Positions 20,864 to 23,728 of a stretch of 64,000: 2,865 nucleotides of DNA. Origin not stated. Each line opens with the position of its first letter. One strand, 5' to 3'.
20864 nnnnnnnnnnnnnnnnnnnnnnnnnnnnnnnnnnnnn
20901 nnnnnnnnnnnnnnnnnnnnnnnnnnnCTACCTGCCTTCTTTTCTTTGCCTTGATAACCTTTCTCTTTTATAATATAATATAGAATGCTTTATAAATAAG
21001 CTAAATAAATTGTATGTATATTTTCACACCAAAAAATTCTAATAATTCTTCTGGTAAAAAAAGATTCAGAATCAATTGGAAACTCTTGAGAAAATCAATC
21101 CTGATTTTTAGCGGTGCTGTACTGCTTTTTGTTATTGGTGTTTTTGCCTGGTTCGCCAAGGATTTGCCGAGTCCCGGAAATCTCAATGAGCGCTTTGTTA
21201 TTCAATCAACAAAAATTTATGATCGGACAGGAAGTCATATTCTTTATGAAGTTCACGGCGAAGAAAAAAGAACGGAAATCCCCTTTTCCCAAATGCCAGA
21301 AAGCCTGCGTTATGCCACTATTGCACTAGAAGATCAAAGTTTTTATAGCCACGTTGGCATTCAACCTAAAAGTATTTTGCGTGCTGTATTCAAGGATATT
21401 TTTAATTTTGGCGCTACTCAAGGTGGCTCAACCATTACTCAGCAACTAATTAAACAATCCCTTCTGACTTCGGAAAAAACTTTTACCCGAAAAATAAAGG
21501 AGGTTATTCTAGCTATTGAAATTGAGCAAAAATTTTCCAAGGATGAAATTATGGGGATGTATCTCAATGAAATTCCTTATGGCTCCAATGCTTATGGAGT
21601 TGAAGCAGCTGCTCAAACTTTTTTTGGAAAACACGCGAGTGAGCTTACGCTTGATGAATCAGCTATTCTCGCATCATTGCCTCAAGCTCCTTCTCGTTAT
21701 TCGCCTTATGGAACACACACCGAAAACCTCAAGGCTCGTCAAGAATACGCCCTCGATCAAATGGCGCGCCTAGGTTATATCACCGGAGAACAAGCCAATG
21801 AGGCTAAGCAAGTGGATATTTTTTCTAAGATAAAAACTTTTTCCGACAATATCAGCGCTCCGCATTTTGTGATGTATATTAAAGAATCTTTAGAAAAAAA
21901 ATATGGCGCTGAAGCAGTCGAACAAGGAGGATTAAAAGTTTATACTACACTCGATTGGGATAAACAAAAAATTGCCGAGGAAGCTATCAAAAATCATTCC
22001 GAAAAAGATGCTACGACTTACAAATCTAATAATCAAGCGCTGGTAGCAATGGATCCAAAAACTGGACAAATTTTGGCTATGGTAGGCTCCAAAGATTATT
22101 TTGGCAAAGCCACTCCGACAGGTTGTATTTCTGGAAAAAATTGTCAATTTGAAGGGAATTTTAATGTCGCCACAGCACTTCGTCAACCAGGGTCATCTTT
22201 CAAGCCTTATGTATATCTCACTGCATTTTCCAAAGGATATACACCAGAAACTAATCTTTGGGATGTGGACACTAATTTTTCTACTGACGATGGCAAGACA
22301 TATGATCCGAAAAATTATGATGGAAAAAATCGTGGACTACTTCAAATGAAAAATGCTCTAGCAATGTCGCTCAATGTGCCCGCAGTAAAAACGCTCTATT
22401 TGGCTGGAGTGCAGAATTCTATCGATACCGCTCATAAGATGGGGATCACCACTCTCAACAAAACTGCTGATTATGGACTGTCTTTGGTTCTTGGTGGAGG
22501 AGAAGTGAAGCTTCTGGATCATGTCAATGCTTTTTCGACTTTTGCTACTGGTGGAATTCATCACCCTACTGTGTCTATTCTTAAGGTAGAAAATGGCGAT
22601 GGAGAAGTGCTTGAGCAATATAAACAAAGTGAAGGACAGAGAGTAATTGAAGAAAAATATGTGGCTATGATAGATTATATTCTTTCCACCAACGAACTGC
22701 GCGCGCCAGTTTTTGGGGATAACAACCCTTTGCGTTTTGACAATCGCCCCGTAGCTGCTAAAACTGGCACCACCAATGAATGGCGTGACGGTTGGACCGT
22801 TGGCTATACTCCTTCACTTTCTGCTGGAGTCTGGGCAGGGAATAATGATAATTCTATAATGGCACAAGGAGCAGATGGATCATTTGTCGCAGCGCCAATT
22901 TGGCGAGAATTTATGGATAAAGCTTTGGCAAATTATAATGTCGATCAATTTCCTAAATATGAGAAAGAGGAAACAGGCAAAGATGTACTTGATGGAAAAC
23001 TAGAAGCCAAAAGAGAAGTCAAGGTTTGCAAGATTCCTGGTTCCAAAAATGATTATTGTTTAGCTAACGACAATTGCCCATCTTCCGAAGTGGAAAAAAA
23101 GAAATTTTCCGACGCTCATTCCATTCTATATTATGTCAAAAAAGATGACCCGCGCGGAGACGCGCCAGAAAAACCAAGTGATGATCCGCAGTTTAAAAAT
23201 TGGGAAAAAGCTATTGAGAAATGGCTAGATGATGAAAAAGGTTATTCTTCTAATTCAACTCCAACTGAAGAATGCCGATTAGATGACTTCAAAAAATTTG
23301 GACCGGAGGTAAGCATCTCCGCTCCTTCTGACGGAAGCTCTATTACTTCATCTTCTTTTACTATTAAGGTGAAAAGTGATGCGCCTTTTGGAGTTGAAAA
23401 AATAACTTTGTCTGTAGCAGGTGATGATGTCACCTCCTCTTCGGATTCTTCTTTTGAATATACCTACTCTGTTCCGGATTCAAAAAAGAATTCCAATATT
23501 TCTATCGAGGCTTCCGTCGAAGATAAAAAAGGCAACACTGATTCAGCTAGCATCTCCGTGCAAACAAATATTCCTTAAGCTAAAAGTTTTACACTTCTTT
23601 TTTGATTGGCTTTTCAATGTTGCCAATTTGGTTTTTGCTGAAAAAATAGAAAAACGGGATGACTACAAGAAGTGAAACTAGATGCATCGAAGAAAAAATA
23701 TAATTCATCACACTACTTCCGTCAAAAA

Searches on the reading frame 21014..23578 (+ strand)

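Call 54: search_protein_families(library=pfam, proteins=[window:21014-23578:+], max_evalue=0.00001)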
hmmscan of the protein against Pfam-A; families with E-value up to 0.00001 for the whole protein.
window:21014-23578:+ (854 aa): 3 families
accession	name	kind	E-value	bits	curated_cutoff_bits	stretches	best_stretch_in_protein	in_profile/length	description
PF00912.28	Transgly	-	3.5e-62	209.4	27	1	76-250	4-177/178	Transglycosylase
PF00905.27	Transpeptidase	-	1.5e-21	77.4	22.1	1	342-635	2-299/299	Penicillin binding protein transpeptidase domain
PF17957.7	Big_7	-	8.8e-07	29.9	24.1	1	764-827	1-64/70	Bacterial Ig domain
